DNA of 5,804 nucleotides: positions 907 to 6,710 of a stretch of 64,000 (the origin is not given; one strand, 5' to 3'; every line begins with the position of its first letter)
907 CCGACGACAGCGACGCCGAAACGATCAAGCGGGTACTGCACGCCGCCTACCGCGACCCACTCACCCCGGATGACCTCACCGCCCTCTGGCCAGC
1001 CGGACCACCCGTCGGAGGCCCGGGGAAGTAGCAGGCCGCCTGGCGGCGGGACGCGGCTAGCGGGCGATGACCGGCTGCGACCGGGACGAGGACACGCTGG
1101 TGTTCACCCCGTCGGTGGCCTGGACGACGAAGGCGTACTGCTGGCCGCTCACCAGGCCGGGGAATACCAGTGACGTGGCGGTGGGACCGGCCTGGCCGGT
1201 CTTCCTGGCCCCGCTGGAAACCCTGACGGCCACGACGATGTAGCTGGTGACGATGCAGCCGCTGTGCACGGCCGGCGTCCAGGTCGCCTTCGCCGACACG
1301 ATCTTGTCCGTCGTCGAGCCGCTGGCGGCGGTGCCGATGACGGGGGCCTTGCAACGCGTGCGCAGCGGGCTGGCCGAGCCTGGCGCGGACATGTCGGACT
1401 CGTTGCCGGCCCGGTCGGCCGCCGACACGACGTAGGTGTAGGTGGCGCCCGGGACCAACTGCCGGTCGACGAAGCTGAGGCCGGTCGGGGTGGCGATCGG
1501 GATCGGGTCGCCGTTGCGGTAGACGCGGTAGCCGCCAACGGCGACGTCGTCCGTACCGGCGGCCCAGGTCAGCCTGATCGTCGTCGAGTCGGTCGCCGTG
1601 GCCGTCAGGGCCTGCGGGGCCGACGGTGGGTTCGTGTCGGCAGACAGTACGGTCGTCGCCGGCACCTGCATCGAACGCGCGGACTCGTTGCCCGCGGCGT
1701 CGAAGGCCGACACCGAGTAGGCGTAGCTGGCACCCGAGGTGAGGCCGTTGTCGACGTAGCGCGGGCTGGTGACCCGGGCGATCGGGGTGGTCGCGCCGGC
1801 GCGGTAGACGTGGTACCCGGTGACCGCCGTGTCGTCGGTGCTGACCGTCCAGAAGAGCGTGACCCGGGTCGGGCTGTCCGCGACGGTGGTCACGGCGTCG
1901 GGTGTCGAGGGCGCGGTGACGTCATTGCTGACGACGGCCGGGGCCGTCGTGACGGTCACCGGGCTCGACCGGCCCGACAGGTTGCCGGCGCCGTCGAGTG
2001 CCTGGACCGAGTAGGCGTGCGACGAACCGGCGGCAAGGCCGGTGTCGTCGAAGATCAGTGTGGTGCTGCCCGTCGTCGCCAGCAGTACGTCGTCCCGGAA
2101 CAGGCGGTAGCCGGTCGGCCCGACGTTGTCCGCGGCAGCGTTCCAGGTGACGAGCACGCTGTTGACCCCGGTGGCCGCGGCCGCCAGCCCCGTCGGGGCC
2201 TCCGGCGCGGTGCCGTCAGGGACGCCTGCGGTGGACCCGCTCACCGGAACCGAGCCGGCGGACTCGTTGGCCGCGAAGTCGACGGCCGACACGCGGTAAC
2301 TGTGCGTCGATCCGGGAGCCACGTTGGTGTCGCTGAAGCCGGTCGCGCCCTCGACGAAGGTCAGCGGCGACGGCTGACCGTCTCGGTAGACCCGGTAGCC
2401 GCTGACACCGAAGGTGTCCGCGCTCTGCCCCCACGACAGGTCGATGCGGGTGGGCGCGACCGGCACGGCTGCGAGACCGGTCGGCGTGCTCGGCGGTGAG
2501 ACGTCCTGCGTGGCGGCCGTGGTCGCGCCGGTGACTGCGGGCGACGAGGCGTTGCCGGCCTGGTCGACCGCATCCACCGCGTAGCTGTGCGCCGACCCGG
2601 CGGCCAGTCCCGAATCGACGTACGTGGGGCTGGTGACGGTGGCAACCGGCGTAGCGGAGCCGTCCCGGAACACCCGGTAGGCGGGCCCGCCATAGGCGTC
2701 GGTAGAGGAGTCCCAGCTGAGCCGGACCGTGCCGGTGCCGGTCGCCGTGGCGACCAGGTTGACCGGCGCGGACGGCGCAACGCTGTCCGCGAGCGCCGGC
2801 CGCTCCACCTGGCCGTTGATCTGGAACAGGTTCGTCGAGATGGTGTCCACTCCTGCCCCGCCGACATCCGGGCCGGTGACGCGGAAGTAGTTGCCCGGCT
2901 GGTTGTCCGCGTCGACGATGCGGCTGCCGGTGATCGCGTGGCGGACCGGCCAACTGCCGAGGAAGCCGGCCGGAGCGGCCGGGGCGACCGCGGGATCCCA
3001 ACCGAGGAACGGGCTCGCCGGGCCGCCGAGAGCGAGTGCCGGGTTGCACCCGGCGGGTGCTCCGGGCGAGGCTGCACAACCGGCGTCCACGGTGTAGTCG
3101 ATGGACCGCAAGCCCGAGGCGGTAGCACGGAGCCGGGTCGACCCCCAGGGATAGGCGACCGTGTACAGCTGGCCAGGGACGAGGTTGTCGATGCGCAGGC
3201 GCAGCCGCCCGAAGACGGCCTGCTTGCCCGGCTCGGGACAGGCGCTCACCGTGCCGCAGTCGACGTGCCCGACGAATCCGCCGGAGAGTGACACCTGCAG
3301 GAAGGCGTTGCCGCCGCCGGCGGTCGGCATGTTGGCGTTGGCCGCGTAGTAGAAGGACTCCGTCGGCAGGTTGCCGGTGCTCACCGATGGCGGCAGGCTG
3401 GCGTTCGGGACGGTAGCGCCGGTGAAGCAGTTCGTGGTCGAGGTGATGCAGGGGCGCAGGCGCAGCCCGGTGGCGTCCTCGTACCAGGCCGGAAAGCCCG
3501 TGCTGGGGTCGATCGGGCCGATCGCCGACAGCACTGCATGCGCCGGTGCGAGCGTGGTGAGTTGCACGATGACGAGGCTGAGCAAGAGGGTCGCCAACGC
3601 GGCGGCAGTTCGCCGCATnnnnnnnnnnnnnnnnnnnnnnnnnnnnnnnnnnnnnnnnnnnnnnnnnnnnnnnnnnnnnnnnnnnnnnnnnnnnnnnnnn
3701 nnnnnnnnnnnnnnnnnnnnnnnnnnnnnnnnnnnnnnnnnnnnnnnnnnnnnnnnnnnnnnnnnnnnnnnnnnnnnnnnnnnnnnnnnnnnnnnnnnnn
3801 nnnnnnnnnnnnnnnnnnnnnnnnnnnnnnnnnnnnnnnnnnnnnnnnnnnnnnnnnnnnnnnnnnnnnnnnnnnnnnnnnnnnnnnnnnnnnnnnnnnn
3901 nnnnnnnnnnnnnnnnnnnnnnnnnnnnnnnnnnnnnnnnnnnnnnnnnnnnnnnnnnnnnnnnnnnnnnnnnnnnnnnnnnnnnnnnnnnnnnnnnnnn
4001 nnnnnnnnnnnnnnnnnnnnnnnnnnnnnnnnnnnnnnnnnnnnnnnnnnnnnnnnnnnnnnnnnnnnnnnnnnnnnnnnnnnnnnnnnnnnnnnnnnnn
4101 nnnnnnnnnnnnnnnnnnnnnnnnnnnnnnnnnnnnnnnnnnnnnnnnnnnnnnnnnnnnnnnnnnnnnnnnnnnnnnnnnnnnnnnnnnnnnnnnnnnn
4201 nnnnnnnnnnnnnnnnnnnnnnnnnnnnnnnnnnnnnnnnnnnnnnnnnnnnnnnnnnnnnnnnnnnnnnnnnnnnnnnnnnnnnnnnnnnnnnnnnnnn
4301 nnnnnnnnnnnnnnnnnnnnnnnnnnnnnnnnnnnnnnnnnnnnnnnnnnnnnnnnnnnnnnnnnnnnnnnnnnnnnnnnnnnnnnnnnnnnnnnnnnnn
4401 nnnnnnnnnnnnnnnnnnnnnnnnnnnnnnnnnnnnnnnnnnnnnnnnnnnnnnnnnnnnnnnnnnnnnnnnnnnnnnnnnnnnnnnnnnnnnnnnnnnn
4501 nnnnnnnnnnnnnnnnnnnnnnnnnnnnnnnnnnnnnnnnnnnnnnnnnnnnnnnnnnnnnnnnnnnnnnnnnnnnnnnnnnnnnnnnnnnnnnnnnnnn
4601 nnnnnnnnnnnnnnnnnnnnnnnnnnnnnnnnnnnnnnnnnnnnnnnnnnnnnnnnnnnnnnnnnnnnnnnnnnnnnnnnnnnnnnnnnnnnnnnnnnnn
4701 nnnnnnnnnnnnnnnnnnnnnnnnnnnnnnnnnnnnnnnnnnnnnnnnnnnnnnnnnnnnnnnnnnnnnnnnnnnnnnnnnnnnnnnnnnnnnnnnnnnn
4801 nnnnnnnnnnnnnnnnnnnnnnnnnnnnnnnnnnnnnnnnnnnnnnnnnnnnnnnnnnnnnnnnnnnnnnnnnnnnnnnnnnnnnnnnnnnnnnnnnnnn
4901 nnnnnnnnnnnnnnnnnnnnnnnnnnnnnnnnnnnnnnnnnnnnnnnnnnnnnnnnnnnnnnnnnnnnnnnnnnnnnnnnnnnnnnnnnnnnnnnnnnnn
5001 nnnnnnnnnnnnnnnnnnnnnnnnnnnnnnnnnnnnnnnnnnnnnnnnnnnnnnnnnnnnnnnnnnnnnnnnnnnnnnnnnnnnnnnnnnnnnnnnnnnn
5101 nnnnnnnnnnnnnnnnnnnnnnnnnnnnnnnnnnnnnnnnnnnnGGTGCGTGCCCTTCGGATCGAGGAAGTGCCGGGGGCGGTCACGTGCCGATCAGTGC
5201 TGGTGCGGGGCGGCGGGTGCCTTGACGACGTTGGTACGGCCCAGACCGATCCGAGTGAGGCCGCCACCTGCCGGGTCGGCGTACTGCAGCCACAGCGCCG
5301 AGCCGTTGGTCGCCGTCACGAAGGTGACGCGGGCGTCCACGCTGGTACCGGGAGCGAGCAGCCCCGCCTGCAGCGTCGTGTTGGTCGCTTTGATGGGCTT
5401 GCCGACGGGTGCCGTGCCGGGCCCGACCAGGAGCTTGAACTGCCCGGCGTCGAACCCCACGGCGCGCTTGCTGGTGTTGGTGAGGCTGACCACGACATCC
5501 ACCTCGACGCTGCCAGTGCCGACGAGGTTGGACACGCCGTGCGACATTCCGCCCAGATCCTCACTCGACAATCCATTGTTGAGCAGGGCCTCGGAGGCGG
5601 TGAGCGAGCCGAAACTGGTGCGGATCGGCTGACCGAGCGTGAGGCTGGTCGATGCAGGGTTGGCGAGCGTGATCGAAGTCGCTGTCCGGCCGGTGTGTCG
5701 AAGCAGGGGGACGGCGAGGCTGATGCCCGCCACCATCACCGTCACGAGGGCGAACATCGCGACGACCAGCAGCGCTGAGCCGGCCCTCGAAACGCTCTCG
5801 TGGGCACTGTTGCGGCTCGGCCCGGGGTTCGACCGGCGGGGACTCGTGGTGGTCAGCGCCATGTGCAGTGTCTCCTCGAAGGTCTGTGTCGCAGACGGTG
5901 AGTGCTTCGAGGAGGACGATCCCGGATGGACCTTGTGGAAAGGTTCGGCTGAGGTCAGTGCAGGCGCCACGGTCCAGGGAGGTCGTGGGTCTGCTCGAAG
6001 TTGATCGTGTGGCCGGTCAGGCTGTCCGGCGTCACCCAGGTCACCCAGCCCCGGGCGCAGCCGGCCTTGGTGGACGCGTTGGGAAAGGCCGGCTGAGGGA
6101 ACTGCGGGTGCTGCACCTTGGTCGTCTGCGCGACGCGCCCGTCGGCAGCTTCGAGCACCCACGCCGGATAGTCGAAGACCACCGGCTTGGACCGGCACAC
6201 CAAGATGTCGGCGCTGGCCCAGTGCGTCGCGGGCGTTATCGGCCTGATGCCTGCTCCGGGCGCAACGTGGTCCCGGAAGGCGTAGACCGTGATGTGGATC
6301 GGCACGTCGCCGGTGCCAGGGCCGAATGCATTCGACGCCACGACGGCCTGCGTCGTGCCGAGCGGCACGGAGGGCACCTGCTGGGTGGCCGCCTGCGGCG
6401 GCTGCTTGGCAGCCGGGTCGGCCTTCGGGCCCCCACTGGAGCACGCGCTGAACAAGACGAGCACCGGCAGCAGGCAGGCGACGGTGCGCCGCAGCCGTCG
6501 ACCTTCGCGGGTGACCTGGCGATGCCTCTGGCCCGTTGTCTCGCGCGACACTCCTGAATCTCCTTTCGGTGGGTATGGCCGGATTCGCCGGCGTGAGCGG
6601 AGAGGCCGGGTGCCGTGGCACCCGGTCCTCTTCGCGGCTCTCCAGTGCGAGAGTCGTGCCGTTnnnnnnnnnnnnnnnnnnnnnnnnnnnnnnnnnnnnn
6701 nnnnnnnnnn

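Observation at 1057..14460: SARP-headed cluster in which every structural product is extracytoplasmic and two are oxidase/peroxidase-like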

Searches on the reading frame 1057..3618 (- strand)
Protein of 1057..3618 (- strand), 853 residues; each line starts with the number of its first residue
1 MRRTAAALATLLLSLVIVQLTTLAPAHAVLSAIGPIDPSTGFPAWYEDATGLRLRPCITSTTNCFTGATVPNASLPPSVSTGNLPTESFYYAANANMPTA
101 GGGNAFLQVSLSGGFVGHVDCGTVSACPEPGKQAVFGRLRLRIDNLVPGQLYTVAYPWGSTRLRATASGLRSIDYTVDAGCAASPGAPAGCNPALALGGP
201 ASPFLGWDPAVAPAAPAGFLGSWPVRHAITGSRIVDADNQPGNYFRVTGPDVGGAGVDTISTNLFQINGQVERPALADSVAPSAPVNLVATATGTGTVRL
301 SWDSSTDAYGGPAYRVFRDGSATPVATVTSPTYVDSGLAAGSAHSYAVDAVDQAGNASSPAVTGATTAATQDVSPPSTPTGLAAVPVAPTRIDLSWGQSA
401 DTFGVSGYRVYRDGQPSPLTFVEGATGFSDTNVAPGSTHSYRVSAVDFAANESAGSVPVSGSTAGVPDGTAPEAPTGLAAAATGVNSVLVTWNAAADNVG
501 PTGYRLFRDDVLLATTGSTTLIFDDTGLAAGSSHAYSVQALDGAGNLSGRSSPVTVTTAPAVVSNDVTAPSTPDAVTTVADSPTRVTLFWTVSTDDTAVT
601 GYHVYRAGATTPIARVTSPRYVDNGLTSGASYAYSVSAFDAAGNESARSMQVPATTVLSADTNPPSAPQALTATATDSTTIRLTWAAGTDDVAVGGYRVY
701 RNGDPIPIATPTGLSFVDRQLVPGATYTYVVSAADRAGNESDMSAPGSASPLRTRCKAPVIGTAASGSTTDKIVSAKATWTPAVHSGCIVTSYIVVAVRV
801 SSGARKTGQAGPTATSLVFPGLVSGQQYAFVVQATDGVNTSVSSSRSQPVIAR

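Call 5: search_protein_families(library=pfam, proteins=[window:1057-3618:-], max_evalue=0.01)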
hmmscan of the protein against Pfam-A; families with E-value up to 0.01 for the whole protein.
window:1057-3618:- (853 aa): 6 families
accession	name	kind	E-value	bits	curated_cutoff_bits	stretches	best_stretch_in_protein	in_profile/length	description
PF00041.27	fn3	-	8.8e-31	106.4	25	4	666-746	1-80/84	Fibronectin type III domain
PF18370.7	RGI_lyase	-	2.1e-20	73.3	27.8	0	288-353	10-73/86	Rhamnogalacturonan I lyases beta-sheet domain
PF25788.1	Ig_Rha78A_N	-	0.00025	21.7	27.4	0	620-651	65-96/105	Rha78A-like, N-terminal immunoglobulin domain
PF19077.6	Big_13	-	0.00098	20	27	0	725-744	75-94/102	Bacterial Ig-like domain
PF13750.12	Big_3_3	-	0.0048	17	27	0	818-845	114-141/157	Bacterial Ig-like domain (group 3)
PF25059.1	FN3_DSCAM-DSCAML_C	-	0.0058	17.4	39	0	785-837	15-67/89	DSCAM/DSCAML C-terminal Fn3-like domain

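Call 6: search_protein_families(library=ncbifam, proteins=[window:1057-3618:-], max_evalue=0.01)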
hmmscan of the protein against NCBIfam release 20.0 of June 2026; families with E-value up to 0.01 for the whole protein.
window:1057-3618:- (853 aa): 4 families
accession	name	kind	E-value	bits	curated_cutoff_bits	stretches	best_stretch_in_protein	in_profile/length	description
NF041611.1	exoglucan_CbhB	equivalog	1.5e-80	271.5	1950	3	463-656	697-886/997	exoglucanase CbhB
NF045522.1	MXAN_2561_fam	equivalog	2.1e-08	34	150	2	658-754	162-261/304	MXAN_2561 family MXYO-CTERM-anchored protein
TIGR03477.1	DMSO_red_II_gam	subfamily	0.0043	16.4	169.85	0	274-331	38-95/206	DMSO reductase family type II enzyme, heme b subunit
NF047446.1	barrel_OmpL47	domain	0.0044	17.4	40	0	343-361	44-62/68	OmpL47-type beta-barrel domain-containing protein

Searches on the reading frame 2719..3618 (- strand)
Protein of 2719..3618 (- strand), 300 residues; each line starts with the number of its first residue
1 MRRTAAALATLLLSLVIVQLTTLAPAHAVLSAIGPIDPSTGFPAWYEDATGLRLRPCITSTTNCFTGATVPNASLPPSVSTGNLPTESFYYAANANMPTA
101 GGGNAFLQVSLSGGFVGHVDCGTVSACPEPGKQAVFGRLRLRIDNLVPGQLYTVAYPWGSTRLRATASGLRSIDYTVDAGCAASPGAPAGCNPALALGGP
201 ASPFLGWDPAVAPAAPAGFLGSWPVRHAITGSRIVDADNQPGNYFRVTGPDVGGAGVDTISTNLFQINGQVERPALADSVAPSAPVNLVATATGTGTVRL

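Call 56: find_homologous_proteins(query=window:2719-3618:-)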
Query window:2719-3618:- (300 aa): 13 proteins with E <= 0.001 among 8000 candidates.
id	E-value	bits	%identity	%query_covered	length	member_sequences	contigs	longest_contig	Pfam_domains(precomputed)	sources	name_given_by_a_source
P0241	2.0e-48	183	46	79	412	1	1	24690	PF22544.3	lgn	-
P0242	5.5e-38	149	43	82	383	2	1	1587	-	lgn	-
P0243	2.3e-37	147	39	90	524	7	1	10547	PF00801.27,PF18911.7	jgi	-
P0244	2.4e-37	147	38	80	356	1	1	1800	-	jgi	jgi:hypothetical protein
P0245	1.7e-34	138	40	92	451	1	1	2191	PF00801.27,PF18911.7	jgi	-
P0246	2.0e-26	111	37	67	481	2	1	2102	-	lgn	-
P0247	1.6e-18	85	35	66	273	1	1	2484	-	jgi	jgi:hypothetical protein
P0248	2.9e-18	84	35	76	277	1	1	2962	-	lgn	-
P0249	6.6e-18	83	33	80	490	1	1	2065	-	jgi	jgi:hypothetical protein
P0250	5.9e-17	80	35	67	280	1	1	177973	-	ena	-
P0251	3.9e-15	74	30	82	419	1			-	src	-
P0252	6.5e-14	70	32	83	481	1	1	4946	-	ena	-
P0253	1.3e-13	69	41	49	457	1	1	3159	PF22544.3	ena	-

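Call 57: find_encoding_contigs(protein=P0241, flank=10000, max_places=1)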
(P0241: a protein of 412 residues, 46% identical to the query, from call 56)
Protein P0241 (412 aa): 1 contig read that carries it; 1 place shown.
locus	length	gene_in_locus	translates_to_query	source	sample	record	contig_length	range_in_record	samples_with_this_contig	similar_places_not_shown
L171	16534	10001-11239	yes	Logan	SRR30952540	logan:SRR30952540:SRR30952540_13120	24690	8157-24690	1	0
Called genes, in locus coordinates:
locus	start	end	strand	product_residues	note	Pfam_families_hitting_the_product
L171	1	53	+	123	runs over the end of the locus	-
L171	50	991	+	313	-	PF02630:SCO1-SenC (weak)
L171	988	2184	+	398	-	PF13473:Cupredoxin_1 (weak), PF00116:COX2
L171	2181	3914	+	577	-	PF00115:COX1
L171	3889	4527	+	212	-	PF00510:COX3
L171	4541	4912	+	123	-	PF03626:COX4_pro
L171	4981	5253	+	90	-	-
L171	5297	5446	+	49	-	-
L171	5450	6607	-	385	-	PF00034:Cytochrom_C (faint), PF03150:CCP_MauG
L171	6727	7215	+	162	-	PF13115:YtkA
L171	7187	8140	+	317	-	PF13557:Phenol_MetA_deg (weak)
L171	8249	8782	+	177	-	-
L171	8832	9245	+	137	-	-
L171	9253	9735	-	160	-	-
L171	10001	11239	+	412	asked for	PF22544:HYDIN_VesB_CFA65-like_Ig (weak)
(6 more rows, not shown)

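Call 58: find_encoding_contigs(protein=P0250, flank=10000, max_places=1)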
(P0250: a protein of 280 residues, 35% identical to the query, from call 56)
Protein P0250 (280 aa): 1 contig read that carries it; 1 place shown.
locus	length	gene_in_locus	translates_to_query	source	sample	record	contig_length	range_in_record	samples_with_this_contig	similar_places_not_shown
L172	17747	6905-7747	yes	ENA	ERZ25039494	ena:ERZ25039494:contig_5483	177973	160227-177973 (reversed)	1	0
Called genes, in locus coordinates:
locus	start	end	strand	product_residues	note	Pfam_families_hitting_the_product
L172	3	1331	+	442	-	?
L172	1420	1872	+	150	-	PF00578:AhpC-TSA, PF08534:Redoxin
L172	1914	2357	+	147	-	PF09861:Lar_N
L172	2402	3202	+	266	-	PF09861:Lar_N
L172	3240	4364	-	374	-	-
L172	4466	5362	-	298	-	PF00561:Abhydrolase_1, PF12146:Hydrolase_4, PF12697:Abhydrolase_6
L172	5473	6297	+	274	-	PF04248:NTP_transf_9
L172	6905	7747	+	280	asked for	-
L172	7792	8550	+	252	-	-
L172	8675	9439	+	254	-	-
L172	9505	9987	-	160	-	PF07883:Cupin_2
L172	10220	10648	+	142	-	PF07366:SnoaL, PF12680:SnoaL_2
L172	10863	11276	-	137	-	-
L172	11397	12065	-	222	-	-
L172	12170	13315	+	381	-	PF07366:SnoaL, PF12680:SnoaL_2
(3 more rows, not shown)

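Call 59: find_encoding_contigs(protein=P0243, flank=10000, max_places=1)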
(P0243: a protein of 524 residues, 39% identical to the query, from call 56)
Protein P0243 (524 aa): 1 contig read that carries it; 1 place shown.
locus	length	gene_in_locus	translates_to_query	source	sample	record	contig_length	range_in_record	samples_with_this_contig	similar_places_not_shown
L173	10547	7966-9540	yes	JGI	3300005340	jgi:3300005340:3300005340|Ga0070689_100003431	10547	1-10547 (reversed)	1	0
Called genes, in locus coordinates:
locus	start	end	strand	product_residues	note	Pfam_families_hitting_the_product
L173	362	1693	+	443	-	PF01344:Kelch_1 (faint), PF13415:Beta-prop_FBX42, PF24681:Kelch_KLHDC2_KLHL20_DRC7, PF13418:Beta-prop_TYW4 (faint), PF24981:Beta-prop_ATRN-LZTR1 (weak), PF07646:Kelch_2 (weak)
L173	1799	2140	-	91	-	-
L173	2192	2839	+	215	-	PF07638:Sigma70_ECF (weak), PF08281:Sigma70_r4_2, PF04545:Sigma70_r4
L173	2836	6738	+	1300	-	PF00069:Pkinase, PF07714:PK_Tyr_Ser-Thr, PF13432:TPR_16 (faint), PF13517:FG-GAP_3 (faint), PF14559:TPR_19 (weak), PF23727:Beta-prop_FAM234A_B (faint), PF01839:FG-GAP (weak)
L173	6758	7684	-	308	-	PF02567:PhzC-PhzF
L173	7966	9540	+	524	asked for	PF00801:PKD, PF18911:PKD_4, PF00801:PKD, PF18911:PKD_4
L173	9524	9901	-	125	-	-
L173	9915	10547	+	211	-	?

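Call 66: predict_structure(alignment_id=A3)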
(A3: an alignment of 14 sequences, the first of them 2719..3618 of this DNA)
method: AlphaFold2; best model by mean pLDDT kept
length: 300 residues; sequences in the alignment: 14
mean_pLDDT: 67.6   pTM: 0.65
mean pLDDT of the five models: 67.6, 66.9, 61.0, 56.6, 52.0
residues with pLDDT >= 90: 53; 70-90: 90; 50-70: 85; < 50: 72
segments of 3 or more residues with pLDDT < 50: 19-28, 66-85, 119-121, 123-126, 183-190, 274-300
pLDDT, mean of each block of 10 residues (from residue 1): 60 56 44 78 77 73 49 42 54 90 89 63 51 74 94 88 88 82 47 57 58 59 77 73 90 96 85 49 43 42
secondary structure, 60 per line:
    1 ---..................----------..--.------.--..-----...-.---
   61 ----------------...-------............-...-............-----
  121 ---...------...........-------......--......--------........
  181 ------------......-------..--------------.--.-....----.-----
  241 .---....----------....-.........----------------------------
elements in order: H4-21 E53-55 E87-98 E104-115 E133-143 E151-156 E159-164 E173-180 H193-198 E227-230 E245-248 E259-262 E264-272

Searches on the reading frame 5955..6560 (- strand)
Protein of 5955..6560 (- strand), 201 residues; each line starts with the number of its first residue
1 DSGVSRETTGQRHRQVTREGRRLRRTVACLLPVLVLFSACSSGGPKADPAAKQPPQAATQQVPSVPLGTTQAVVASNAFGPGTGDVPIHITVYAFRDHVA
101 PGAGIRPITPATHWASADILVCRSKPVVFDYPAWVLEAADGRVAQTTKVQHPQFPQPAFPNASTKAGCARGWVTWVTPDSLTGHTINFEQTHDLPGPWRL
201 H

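Call 5: search_protein_families(library=pfam, proteins=[window:5955-6560:-], max_evalue=0.01)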
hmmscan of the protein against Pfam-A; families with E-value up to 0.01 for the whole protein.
window:5955-6560:- (201 aa): 0 families

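Call 6: search_protein_families(library=ncbifam, proteins=[window:5955-6560:-], max_evalue=0.01)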
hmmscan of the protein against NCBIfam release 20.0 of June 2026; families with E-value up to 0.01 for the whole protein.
window:5955-6560:- (201 aa): 0 families

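Call 91: search_solved_structures(query=window:5955-6551:-, max_evalue=1)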
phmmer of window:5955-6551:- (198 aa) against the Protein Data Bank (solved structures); distinct sequences matched with E-value up to 1: 0.
